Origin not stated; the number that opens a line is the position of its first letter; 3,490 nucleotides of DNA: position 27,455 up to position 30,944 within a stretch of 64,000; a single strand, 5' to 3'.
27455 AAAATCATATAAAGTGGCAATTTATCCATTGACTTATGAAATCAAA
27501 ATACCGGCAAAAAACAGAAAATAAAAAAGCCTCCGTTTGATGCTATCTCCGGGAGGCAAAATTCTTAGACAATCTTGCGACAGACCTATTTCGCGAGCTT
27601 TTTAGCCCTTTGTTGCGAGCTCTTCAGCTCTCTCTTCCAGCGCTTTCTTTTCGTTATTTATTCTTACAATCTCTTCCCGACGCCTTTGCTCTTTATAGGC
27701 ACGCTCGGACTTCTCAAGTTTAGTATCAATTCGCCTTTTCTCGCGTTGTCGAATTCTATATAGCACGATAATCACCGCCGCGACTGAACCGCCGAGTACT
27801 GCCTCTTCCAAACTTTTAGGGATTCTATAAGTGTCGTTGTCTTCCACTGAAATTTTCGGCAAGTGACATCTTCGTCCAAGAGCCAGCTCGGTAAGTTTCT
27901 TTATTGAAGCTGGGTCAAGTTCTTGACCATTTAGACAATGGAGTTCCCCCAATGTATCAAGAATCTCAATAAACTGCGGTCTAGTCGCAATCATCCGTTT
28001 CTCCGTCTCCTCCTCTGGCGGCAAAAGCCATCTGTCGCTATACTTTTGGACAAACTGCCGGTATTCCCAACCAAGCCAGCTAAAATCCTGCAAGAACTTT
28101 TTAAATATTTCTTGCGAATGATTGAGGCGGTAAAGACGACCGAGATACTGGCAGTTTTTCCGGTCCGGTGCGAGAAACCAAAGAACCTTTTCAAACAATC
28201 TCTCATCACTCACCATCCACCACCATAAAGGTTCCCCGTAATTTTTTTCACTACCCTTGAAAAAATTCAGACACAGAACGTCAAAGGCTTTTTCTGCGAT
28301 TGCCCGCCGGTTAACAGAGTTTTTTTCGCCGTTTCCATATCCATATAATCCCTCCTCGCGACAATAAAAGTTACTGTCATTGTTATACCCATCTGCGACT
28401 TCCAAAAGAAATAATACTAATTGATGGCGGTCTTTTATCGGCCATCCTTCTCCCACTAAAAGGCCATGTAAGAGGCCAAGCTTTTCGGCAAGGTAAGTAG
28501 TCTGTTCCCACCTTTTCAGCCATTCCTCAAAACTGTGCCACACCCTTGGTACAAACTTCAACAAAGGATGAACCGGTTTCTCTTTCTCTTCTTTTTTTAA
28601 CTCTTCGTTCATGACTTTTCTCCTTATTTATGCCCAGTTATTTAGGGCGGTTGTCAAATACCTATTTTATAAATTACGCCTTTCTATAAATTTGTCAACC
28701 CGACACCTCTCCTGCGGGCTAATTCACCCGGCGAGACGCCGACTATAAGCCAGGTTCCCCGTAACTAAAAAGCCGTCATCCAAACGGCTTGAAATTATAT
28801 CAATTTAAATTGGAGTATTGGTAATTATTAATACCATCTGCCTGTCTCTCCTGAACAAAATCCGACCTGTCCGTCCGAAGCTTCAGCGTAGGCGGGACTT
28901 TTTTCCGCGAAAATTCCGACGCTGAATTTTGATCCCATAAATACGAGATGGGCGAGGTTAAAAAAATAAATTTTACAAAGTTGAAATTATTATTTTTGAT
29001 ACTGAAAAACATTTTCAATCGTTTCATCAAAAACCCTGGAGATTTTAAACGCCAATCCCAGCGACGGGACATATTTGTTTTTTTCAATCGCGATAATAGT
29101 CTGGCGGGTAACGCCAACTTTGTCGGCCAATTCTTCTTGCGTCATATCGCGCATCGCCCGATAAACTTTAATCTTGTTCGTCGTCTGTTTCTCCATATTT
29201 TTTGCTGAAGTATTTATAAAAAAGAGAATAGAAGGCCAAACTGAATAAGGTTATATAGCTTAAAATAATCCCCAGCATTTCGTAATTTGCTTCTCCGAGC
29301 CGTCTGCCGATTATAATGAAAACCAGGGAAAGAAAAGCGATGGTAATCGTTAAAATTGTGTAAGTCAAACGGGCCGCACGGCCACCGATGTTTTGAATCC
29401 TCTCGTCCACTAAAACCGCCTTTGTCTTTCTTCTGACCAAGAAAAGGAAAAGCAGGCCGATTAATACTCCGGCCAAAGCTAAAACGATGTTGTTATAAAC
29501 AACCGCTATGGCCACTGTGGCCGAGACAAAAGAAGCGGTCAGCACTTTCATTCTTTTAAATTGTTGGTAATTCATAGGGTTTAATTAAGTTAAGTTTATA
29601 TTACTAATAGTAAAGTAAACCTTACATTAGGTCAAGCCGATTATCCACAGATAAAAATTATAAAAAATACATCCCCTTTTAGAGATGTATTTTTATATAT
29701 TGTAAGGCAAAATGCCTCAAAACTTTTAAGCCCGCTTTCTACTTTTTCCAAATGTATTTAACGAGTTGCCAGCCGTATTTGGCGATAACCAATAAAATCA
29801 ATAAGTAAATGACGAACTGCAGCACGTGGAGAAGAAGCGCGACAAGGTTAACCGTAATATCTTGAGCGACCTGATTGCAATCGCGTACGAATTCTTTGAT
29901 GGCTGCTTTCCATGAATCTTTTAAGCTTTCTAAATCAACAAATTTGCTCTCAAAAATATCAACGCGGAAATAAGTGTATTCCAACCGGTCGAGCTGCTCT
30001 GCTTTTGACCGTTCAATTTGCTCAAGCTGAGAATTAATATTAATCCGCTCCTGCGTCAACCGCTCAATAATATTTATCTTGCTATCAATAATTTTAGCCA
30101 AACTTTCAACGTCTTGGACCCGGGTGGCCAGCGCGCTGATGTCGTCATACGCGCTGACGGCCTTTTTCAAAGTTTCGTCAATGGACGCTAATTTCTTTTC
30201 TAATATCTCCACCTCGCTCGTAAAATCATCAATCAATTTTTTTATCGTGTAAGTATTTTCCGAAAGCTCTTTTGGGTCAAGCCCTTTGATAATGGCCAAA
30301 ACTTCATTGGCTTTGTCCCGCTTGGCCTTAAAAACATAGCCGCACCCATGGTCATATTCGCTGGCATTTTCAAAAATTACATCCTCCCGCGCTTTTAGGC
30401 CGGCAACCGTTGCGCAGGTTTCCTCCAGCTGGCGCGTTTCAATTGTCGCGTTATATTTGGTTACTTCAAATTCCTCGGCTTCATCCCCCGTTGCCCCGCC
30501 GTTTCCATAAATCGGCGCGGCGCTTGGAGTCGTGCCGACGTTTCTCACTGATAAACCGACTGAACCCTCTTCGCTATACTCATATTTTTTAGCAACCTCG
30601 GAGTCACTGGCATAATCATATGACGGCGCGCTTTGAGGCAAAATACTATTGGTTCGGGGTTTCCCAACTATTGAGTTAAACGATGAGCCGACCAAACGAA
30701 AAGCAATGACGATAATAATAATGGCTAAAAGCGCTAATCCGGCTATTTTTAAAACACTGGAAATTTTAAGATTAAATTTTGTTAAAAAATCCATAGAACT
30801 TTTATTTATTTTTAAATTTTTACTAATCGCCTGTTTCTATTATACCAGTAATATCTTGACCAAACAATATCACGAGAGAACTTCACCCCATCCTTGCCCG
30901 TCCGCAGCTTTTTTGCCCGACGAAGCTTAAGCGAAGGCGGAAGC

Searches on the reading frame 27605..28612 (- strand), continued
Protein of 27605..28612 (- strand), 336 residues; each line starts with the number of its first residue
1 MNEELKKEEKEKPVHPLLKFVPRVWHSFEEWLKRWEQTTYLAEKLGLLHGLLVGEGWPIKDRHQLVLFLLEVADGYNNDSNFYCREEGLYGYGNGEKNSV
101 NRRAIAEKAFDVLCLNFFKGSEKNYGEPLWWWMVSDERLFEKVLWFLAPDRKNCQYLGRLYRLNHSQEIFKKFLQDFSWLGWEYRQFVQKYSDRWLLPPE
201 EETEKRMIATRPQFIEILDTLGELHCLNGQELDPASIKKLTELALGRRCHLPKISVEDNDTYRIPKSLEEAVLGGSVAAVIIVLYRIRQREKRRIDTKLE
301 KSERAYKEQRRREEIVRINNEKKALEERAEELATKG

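Call 59: search_protein_families(library=pfam, alignment_id=A3, max_evalue=0.00001)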
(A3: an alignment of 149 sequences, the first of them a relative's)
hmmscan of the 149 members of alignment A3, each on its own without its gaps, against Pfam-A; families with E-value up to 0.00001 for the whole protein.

A. member 1, L018:1896-2267:+ (124 aa): 0 families

B. families by the number of members that match (of 149 scanned): 138 families (the first 25 are shown)
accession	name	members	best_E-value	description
PF00009.33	GTP_EFTU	3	6.7e-53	Elongation factor Tu GTP binding domain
PF01926.29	MMR_HSR1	3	2.1e-21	50S ribosome-binding GTPase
PF00912.28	Transgly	2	1.8e-60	Transglycosylase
PF02355.23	SecD_SecF_C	2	1.2e-55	Protein export membrane protein SecD/SecF, C-terminal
PF13393.11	tRNA-synt_His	2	4.3e-54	Histidyl-tRNA synthetase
PF21018.2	BipA_C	2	1.5e-40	TypA/BipA C-terminal domain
PF01751.28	Toprim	2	4.6e-25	Toprim domain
PF04542.20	Sigma70_r2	2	2.5e-23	Sigma-70 region 2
PF00679.30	EFG_C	2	9.1e-20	Elongation factor G C-terminus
PF02769.27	AIRS_C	2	2.2e-18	AIR synthase related protein, C-terminal domain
PF00565.23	SNase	2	3.6e-17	Staphylococcal nuclease homologue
PF00586.29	AIRS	2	2.2e-16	AIR synthase related protein, N-terminal domain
PF00905.27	Transpeptidase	2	2.6e-16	Penicillin binding protein transpeptidase domain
PF07883.17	Cupin_2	2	1.1e-15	Cupin domain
PF03129.25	HGTP_anticodon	2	1.1e-15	Anticodon binding domain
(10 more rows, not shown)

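Call 61: search_protein_families(library=ncbifam, alignment_id=A2, max_evalue=0.01)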
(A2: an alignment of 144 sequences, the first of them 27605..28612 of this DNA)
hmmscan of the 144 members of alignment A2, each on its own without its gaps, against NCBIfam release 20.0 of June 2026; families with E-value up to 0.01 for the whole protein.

A. member 1, window:27605-28612:- (336 aa): 0 families

B. families by the number of members that match (of 144 scanned): 10 families
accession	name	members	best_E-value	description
NF005122.0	PRK06556.1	1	5.9e-07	vitamin B12-dependent ribonucleotide reductase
NF052446.1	SCO5555_fam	1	0.00088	SCO5555 family protein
NF003575.0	PRK05248.1-2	1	0.0043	hypothetical protein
NF007501.0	PRK10094.1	1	0.0047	HTH-type transcriptional activator AllS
TIGR03017.1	EpsF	1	0.0048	chain length determinant protein EpsF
NF037975.1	pilot_rel_YacC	1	0.0048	YacC family pilotin-like protein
NF047449.1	Lepto_FcpA_rel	1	0.0056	FcpA-related putative periplasmic flagellar protein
TIGR01658.1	EYA-cons_domain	1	0.006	EYA domain-containing protein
NF047974.1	blaCOR_B1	1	0.0063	COR family subclass B1 metallo-beta-lactamase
NF049918.1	DesA_fam_desat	1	0.0088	DesA family fatty acid desaturase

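Call 62: search_protein_families(library=padloc, alignment_id=A2, max_evalue=0.01)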
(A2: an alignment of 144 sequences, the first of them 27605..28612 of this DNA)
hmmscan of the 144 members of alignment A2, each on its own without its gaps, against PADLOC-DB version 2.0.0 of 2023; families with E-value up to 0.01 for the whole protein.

A. member 1, window:27605-28612:- (336 aa): 0 families

B. families by the number of members that match (of 144 scanned): 2 families
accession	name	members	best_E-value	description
PDLC03876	LmuC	1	0.0011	-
PDLC02547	PglZ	1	0.0025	PglZ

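Call 69: list_cluster_members(proteins=[P0025, P0030, P0044, P0054, P0068, P0088, P0104, P0121, P0140, P0160])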
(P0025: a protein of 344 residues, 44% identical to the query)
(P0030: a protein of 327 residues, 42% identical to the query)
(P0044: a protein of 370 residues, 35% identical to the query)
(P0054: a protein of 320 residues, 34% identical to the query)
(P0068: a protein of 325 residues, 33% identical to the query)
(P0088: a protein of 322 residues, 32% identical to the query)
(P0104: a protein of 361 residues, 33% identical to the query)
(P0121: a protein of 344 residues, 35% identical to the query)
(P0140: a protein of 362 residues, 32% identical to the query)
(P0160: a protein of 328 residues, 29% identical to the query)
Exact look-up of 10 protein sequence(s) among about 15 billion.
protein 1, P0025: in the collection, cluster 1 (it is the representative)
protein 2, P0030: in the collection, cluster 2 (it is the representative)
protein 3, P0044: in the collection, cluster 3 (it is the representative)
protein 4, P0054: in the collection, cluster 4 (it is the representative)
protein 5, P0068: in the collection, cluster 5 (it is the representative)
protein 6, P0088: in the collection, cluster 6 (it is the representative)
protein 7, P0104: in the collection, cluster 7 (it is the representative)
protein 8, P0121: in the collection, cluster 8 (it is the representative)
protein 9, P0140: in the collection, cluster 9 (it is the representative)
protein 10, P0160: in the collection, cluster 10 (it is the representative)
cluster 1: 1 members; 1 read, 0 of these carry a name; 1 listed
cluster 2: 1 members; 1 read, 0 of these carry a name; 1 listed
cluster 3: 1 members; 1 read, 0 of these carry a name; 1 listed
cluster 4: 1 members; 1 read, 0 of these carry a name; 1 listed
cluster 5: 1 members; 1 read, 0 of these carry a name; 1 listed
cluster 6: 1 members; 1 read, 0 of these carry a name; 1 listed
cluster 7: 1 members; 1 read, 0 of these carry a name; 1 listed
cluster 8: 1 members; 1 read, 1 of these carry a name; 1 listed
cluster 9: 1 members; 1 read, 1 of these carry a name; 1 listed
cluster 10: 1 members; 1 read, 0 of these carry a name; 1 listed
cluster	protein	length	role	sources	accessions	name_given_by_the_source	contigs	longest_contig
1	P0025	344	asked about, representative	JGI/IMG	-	-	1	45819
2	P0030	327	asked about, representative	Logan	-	-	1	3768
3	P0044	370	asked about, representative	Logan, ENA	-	-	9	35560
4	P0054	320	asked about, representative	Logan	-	-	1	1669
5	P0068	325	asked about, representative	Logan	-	-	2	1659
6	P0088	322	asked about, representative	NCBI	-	-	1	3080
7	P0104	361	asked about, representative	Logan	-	-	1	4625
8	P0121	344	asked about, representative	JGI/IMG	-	hypothetical protein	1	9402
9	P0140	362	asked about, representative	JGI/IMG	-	hypothetical protein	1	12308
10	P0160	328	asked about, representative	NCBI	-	-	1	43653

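Call 76: predict_structure(alignment_id=A2)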
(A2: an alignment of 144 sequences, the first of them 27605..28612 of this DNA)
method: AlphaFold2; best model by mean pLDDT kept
length: 336 residues; sequences in the alignment: 144
mean_pLDDT: 93.2   pTM: 0.86
mean pLDDT of the five models: 93.2, 92.8, 92.7, 92.5, 92.5
residues with pLDDT >= 90: 282; 70-90: 39; 50-70: 14; < 50: 1
segments of 3 or more residues with pLDDT < 50: none
pLDDT, mean of each block of 10 residues (from residue 1): 66 94 94 98 97 82 96 96 93 90 98 94 80 95 96 81 94 96 93 71 96 97 97 98 98 97 98 98 98 98 98 98 98 95
secondary structure, 60 per line:
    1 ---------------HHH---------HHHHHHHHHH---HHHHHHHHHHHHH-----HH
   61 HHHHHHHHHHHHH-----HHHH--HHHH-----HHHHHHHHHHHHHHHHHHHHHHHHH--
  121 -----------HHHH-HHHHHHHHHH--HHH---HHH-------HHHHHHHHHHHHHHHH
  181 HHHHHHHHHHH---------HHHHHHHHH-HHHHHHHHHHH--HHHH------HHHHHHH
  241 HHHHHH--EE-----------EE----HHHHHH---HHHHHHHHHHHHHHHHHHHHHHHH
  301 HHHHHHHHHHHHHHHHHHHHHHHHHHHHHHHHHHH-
elements in order: H28-37 H41-53 H59-73 H79-82 H85-88 H94-118 H132-135 H137-146 H165-191 H201-209 H211-221 H224-227 H234-246 H268-273 H277-335

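Call 77: search_dna_similar(query=window:27605-28612:-, collection=phages, mode=protein, max_evalue=0.001, max_rows=5)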
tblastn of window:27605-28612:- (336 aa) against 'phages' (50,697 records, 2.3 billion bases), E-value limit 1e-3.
No match.

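Call 78: search_dna_similar(query=window:27605-28612:-, collection=plasmids, mode=protein, max_evalue=0.001, max_rows=5)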
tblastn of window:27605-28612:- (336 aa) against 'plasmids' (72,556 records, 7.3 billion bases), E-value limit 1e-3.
No match.

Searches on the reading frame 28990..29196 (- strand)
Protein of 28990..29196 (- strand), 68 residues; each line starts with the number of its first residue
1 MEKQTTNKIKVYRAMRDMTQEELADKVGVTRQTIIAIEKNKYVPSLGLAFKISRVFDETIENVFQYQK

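Call 3: search_protein_families(library=pfam, proteins=[window:28990-29196:-], max_evalue=0.1)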
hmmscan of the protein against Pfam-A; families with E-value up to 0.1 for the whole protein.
window:28990-29196:- (68 aa): 15 families
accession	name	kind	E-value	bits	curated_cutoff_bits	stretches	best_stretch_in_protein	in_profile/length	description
PF01381.28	HTH_3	-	2.7e-15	56.6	23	1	9-60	1-52/55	Helix-turn-helix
PF12844.13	HTH_19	-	5.6e-09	36.2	30.2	1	7-51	2-46/64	Helix-turn-helix domain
PF13443.12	HTH_26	-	8.5e-06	26.4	22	1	8-67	1-61/63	Cro/C1-type HTH DNA-binding domain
PF13560.12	HTH_31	-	0.0002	22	27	1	10-47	7-45/64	Helix-turn-helix domain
PF04545.22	Sigma70_r4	-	0.0004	20.3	24.1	1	14-39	17-42/50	Sigma-70, region 4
PF13545.12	HTH_Crp_2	-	0.0011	19.3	27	1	17-35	22-40/70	Crp-like helix-turn-helix domain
PF08279.18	HTH_11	-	0.0015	18.8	25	1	13-35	11-33/55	HTH domain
PF04552.19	Sigma54_DBD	-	0.0046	17.1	22.8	1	9-62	41-94/160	Sigma-54, DNA binding domain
PF13413.12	HTH_25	-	0.012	15.9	24.6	1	13-42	6-35/62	Helix-turn-helix domain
PF13412.12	HTH_24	-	0.018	15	21.9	1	17-34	17-34/48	Winged helix-turn-helix DNA-binding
PF17762.8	HTH_ParB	-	0.023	15.2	22.6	1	14-34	17-37/102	ParB HTH domain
PF07037.17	YfeC-like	-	0.027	15.2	22.9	1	18-34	1-17/122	Transcription regulator YfeC-like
PF13404.12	HTH_AsnC-type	-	0.066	13.5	27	1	18-35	18-35/42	AsnC-type helix-turn-helix domain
PF05584.17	Sulfolobus_pRN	-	0.075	13.5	20.8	1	4-35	5-36/72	Sulfolobus plasmid regulatory protein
PF13542.12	HTH_Tnp_ISL3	-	0.079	12.9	27.4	0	10-37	19-46/51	Helix-turn-helix domain of transposase family ISL3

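Call 4: search_protein_families(library=padloc, proteins=[window:28990-29196:-], max_evalue=0.1)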
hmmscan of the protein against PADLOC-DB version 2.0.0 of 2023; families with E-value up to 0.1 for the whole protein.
window:28990-29196:- (68 aa): 18 families
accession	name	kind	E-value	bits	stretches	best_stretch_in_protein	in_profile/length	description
PDLC02926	HTH_VI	-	2.6e-10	38.4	1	8-57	5-54/92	-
PDLC03954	RmrA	-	2.5e-09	34.6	1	5-58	11-64/380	-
PDLC03944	RmrA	-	5.7e-08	30.2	1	6-56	8-58/384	-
PDLC03945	RmrA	-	2.3e-07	28.3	1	7-59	5-57/394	-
PDLC03947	RmrA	-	4.8e-07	26.9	1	5-58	12-65/383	-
PDLC03949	RmrA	-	5.1e-07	26.9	1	6-57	4-55/363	-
PDLC04142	capH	-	6.7e-07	28.3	1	4-62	6-64/103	capH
PDLC03952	RmrA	-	2e-06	24.9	1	7-61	25-79/395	-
PDLC03943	RmrA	-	5.1e-05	20.5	1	8-66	6-63/370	-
PDLC03946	RmrA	-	0.00012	18.9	1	6-58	4-56/357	-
PDLC03665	Control_protein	-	0.00013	20.2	1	7-53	11-58/77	control protein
PDLC03955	RmrA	-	0.00017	19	1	7-57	23-73/371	-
PDLC04775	PDC-M69A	-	0.00021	19.8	1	4-65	7-68/113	-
PDLC03951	RmrA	-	0.00027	18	1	7-57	11-61/400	-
PDLC04133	mad1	-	0.00036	18.8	1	15-44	3-32/60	mads_1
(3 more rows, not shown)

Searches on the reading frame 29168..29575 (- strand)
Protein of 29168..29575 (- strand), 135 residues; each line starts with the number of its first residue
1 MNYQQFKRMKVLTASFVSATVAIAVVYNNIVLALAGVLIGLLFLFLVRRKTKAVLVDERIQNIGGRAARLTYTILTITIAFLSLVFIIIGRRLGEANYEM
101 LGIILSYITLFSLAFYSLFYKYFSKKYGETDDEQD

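Call 3: search_protein_families(library=pfam, proteins=[window:29168-29575:-], max_evalue=0.1)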
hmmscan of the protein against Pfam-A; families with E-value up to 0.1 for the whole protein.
window:29168-29575:- (135 aa): 2 families
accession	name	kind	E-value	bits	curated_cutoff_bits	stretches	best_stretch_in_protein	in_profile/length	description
PF09946.14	DUF2178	-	3.6e-13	49.9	22.8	1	12-116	2-104/104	Predicted membrane protein (DUF2178)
PF20040.4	DUF6442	-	0.015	15.9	25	1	51-117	10-72/102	Family of unknown function (DUF6442)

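Call 4: search_protein_families(library=padloc, proteins=[window:29168-29575:-], max_evalue=0.1)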
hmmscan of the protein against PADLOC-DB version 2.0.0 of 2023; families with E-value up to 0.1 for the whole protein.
window:29168-29575:- (135 aa): 1 family
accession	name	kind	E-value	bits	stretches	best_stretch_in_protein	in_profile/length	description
PDLC01946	CARF8--CARF_TM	-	0.042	11.4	1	34-91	28-85/202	-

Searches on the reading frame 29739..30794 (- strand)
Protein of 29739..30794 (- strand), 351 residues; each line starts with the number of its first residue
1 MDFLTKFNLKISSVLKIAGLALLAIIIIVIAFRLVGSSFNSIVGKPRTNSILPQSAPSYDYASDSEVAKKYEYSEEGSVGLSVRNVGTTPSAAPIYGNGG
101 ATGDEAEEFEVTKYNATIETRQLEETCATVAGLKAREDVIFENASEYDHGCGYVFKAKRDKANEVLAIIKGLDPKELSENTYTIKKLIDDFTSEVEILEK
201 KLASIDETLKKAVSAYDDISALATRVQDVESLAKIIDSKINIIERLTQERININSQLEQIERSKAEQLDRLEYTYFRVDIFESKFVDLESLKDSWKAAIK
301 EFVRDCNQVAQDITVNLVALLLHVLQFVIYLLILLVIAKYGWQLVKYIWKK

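Call 3: search_protein_families(library=pfam, proteins=[window:29739-30794:-], max_evalue=0.1)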
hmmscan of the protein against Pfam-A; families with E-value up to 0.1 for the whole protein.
window:29739-30794:- (351 aa): 2 families
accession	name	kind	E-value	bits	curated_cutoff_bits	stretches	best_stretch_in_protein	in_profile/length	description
PF03961.19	FapA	-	0.028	14.5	31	1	190-266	153-221/272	Flagellar Assembly Protein A beta solenoid domain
PF10152.14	CCDC53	-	0.057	14.3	24.6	0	184-212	26-54/147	Subunit CCDC53 of WASH complex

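Call 4: search_protein_families(library=padloc, proteins=[window:29739-30794:-], max_evalue=0.1)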
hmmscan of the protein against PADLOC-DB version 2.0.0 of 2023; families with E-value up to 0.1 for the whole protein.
window:29739-30794:- (351 aa): 6 families
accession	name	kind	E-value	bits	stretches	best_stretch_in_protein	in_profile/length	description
PDLC03859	LmuB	-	1.3e-06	26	1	150-306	336-486/611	-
PDLC02726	PbeC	-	0.0005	16.6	1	165-269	185-283/637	PbeC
PDLC03865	LmuB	-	0.0034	13.6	1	177-293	275-464/1007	-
PDLC00513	JetC1|JetC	-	0.0054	12.8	1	157-304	272-418/1140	DUF3584 domain; MukB-like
PDLC03863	LmuB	-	0.0065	13.2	1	183-269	352-459/610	-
PDLC00006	DruC1|DruC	-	0.009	12.5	1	109-296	177-358/626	Unknown function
